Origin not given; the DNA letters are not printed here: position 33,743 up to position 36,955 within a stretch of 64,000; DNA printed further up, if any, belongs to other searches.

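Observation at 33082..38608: AraC-controlled operon of secreted proteins with no recognisable catalytic family plus a pseudopilin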

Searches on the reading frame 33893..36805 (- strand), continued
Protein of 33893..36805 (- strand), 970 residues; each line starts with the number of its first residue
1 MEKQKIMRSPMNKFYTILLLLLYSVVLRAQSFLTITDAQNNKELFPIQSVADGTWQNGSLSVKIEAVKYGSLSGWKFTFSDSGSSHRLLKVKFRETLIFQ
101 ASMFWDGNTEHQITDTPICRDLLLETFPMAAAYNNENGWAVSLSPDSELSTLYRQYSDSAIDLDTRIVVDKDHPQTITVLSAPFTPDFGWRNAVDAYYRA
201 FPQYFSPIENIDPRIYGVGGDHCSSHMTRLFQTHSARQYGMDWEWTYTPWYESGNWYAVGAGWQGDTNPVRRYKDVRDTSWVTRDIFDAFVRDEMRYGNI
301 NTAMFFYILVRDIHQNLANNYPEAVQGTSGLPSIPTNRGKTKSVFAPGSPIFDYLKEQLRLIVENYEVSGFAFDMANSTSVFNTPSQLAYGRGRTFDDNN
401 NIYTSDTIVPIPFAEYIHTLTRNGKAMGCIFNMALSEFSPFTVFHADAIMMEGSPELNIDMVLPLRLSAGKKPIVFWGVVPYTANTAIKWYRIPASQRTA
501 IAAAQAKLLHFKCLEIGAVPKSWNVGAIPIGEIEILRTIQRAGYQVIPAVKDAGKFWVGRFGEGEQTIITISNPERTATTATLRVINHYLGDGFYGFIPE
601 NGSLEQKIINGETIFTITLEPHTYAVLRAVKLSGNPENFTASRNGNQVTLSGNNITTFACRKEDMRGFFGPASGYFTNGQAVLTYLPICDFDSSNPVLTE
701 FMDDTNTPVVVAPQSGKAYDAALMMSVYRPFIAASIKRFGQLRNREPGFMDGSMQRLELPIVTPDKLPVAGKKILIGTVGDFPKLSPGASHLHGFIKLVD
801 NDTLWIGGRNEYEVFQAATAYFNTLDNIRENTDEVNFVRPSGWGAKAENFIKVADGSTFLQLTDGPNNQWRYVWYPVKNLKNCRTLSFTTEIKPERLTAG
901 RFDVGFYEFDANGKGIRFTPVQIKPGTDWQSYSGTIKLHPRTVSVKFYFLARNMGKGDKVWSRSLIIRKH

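Call 51: find_encoding_contigs(protein=P0130, flank=8000, max_places=1)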
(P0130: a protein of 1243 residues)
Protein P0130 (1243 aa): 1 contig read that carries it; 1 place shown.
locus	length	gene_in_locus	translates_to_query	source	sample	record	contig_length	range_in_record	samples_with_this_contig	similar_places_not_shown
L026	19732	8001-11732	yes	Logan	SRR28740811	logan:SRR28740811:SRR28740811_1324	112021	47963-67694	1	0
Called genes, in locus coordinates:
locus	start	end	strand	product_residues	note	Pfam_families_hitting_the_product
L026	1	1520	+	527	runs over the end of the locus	PF00890:FAD_binding_2 (weak), PF01266:DAO, PF12831:FAD_oxidored, PF16901:DAO_C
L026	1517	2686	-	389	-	PF08240:ADH_N, PF00107:ADH_zinc_N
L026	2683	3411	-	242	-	PF11127:YgaP-like_TM, PF10604:Polyketide_cyc2, PF03364:Polyketide_cyc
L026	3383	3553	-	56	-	-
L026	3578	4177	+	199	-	-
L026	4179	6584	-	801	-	-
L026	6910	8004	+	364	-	PF00356:LacI (weak), PF13377:Peripla_BP_3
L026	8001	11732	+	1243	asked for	-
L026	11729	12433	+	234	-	-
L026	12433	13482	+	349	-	-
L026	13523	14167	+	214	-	-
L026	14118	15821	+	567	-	PF12831:FAD_oxidored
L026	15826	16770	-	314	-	PF00165:HTH_AraC (faint), PF12833:HTH_18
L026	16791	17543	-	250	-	PF07963:N_methyl (weak)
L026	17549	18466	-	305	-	-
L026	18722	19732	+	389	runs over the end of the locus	PF00392:GntR (faint), PF00532:Peripla_BP_1, PF13407:Peripla_BP_4, PF13377:Peripla_BP_3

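Call 52: find_encoding_contigs(protein=P0217, flank=8000, max_places=1)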
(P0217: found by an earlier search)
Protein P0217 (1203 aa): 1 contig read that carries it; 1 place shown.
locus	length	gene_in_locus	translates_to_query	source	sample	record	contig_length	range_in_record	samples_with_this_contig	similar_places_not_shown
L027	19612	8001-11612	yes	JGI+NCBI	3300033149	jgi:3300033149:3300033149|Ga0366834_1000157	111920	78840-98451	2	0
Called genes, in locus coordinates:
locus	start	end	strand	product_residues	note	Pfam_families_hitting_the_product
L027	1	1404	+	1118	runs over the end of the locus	PF02210:Laminin_G_2 (faint), PF13385:Laminin_G_3, PF19543:GH123_N, PF19773:DUF6259 (weak)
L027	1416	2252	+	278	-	PF00795:CN_hydrolase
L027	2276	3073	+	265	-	PF01784:DUF34_NIF3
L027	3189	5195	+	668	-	-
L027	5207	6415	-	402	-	-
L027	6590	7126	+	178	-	-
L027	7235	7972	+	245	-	PF13385:Laminin_G_3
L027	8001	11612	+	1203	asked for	PF13385:Laminin_G_3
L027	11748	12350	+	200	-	PF07963:N_methyl, PF07596:SBP_bac_10 (weak)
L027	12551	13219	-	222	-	-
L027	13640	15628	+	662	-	PF20581:DUF6785, PF20580:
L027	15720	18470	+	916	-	PF13320:GH123_cat (weak)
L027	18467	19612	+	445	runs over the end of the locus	PF06452:CBM9_1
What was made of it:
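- A distant family member (L027) with a different small lectin-like partner is also followed by a pilin (call 52).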

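Call 60: search_protein_families(library=pfam, proteins=[L007:2276-5890:+, L007:11631-14393:+, L009:3313-5142:+, L009:5115-7043:+, L009:7050-9134:+, L012:3186-6068:+, L013:3771-7412:+, L013:14327-16516:+, L013:17225-20011:+], max_evalue=0.0001)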
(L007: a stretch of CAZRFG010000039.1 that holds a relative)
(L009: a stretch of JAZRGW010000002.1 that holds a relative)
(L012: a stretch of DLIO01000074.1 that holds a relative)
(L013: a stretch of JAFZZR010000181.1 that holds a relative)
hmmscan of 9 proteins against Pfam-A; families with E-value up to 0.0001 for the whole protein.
L007:2276-5890:+ (1205 aa): 2 families
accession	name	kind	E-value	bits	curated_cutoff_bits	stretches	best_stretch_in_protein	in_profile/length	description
PF19543.5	GH123_N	-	2.5e-13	49.3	22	1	1099-1165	858-922/969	Glycoside hydrolase 123, N-terminal domain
PF13385.13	Laminin_G_3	-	9.2e-09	36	27.6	1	425-515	59-151/151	Concanavalin A-like lectin/glucanases superfamily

L007:11631-14393:+ (921 aa): 1 family
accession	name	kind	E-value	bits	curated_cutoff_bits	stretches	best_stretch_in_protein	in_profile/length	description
PF17132.9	Glyco_hydro_106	-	5.9e-13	48.7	29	1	198-560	263-627/743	alpha-L-rhamnosidase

L009:3313-5142:+ (610 aa): 0 families

L009:5115-7043:+ (643 aa): 3 families
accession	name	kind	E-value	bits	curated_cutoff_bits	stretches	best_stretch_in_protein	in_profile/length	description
PF00480.26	ROK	-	1.6e-14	54.6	22.9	1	13-239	3-246/294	ROK family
PF13472.12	Lipase_GDSL_2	-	4.7e-14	53.7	32.9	1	315-474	1-176/178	GDSL-like Lipase/Acylhydrolase family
PF00657.28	Lipase_GDSL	-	1.6e-05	25.6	23.6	0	313-476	1-203/208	GDSL-like Lipase/Acylhydrolase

L009:7050-9134:+ (695 aa): 2 families
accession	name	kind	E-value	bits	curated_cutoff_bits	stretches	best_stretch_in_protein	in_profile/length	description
PF02449.21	Glyco_hydro_42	-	8.8e-28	98.1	21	1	19-358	10-344/376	Beta-galactosidase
PF08532.16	Glyco_hydro_42M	-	1.6e-16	60.9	25.8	1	414-591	13-188/207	Beta-galactosidase trimerisation domain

L012:3186-6068:+ (961 aa): 1 family
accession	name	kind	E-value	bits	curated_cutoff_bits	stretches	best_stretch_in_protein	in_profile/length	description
PF17132.9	Glyco_hydro_106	-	2e-13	50.2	29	1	214-479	268-538/743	alpha-L-rhamnosidase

L013:3771-7412:+ (1214 aa): 0 families

L013:14327-16516:+ (730 aa): 1 family
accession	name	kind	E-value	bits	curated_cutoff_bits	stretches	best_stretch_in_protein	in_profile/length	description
PF16126.11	DUF4838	-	3.2e-35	122.3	26.6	1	146-478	3-324/325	Domain of unknown function (DUF4838)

L013:17225-20011:+ (929 aa): 1 family
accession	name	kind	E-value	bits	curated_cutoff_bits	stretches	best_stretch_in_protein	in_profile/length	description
PF17132.9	Glyco_hydro_106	-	3.3e-15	56.1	29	1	233-446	269-483/743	alpha-L-rhamnosidase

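Call 61: search_protein_families(library=pfam, proteins=[L014:4844-6829:+, L014:6871-8478:-, L016:5200-7623:+, L016:13802-15064:+, L016:15013-15984:+, L016:16542-17618:+, L017:6401-9508:-, L019:5463-8843:+, L019:12734-14719:-, L020:14058-16286:+], max_evalue=0.0001)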
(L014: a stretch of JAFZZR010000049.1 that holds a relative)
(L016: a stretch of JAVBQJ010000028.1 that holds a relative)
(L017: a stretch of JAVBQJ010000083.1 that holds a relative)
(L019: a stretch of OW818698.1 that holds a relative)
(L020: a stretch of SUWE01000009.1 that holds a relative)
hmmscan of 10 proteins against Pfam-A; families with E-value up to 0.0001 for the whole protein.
L014:4844-6829:+ (662 aa): 2 families
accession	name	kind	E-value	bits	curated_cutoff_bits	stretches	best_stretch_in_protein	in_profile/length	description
PF13229.12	Beta_helix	-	8.7e-19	68.1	25.9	1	153-317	2-138/158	Right handed beta helix region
PF05048.19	NosD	-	5.2e-07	29.8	23.6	0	188-296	68-160/212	Periplasmic copper-binding protein (NosD)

L014:6871-8478:- (536 aa): 0 families

L016:5200-7623:+ (808 aa): 4 families
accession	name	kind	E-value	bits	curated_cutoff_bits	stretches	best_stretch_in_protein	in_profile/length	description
PF00069.31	Pkinase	-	1.8e-38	132.9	31.7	1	128-393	1-252/263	Protein kinase domain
PF07714.23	PK_Tyr_Ser-Thr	-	6.9e-26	91.5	23.1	1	130-392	3-248/258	Protein tyrosine and serine/threonine kinase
PF02743.24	dCache_1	-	8.7e-05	22.6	45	0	578-731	33-196/240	Cache domain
PF22673.2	MCP-like_PDC_1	-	9.9e-05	23.2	27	0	632-697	50-112/113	Methyl-accepting chemotaxis protein-like, first PDC sensor domain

L016:13802-15064:+ (421 aa): 0 families

L016:15013-15984:+ (324 aa): 0 families

L016:16542-17618:+ (359 aa): 3 families
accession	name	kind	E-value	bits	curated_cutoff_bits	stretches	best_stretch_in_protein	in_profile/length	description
PF00800.23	PDT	-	1.3e-60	204.8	25.2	1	95-269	1-179/181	Prephenate dehydratase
PF01817.26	CM_2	-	2.6e-21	76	27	1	13-90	2-79/80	Chorismate mutase type II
PF01842.31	ACT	-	4.4e-08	33.2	27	1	283-339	5-60/66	ACT domain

L017:6401-9508:- (1036 aa): 2 families
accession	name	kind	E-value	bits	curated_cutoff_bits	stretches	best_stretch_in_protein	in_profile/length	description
PF00873.25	ACR_tran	-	7.4e-296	984.4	28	1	3-1018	2-1020/1021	AcrB/AcrD/AcrF family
PF03176.21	MMPL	-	2e-07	30.8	20.5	1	831-1029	109-319/333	MMPL family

L019:5463-8843:+ (1127 aa): 3 families
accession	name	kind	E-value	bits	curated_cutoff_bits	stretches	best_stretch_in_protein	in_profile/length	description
PF00150.24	Cellulase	-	2e-12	47.6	23.5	1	87-302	23-239/272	Cellulase (glycosyl hydrolase family 5)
PF02449.21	Glyco_hydro_42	-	3.8e-11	43.4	21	1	539-792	73-345/376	Beta-galactosidase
PF08532.16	Glyco_hydro_42M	-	1.8e-08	34.6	25.8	1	826-916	1-89/207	Beta-galactosidase trimerisation domain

L019:12734-14719:- (662 aa): 1 family
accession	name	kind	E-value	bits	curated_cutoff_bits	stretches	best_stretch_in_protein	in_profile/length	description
PF02065.24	Melibiase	-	2.5e-07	30.4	27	1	324-475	99-253/347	Melibiase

L020:14058-16286:+ (743 aa): 1 family
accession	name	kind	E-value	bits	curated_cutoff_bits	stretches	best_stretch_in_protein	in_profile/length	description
PF17132.9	Glyco_hydro_106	-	6.5e-05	22.1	29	0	10-92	11-91/743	alpha-L-rhamnosidase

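Call 72: search_protein_families(library=pfam, alignment_id=A1, max_evalue=1)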
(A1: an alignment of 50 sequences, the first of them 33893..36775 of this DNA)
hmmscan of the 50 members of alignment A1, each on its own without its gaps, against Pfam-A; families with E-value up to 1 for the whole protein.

A. member 1, window:33893-36775:- (960 aa): 0 families

B. families by the number of members that match (of 50 scanned): 16 families
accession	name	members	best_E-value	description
PF02018.23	CBM_4_9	5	1.5e-05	Carbohydrate binding domain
PF07624.16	PSD2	2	0.0034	Protein of unknown function (DUF1585)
PF17892.7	Cadherin_5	1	0.029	Cadherin-like domain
PF16586.11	DUF5060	1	0.03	Domain of unknown function (DUF5060)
PF03743.19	TrbI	1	0.086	Bacterial conjugation TrbI-like protein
PF03422.21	CBM_6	1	0.098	Carbohydrate binding module (family 6)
PF13313.11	DUF4082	1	0.11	Domain of unknown function (DUF4082)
PF11614.14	FixG_C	1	0.11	IG-like fold at C-terminal of FixG, putative oxidoreductase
PF19302.4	DUF5915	1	0.14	Domain of unknown function (DUF5915)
PF17963.7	Big_9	1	0.17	Bacterial Ig domain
PF14527.11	LAGLIDADG_WhiA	1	0.18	WhiA LAGLIDADG-like domain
PF01803.21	LIM_bind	1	0.18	LIM-domain binding protein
PF07646.21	Kelch_2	1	0.19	Kelch motif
PF24108.1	DUF7383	1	0.21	Family of unknown function (DUF7383)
PF12805.13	FUSC-like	1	0.25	FUSC-like inner membrane protein yccS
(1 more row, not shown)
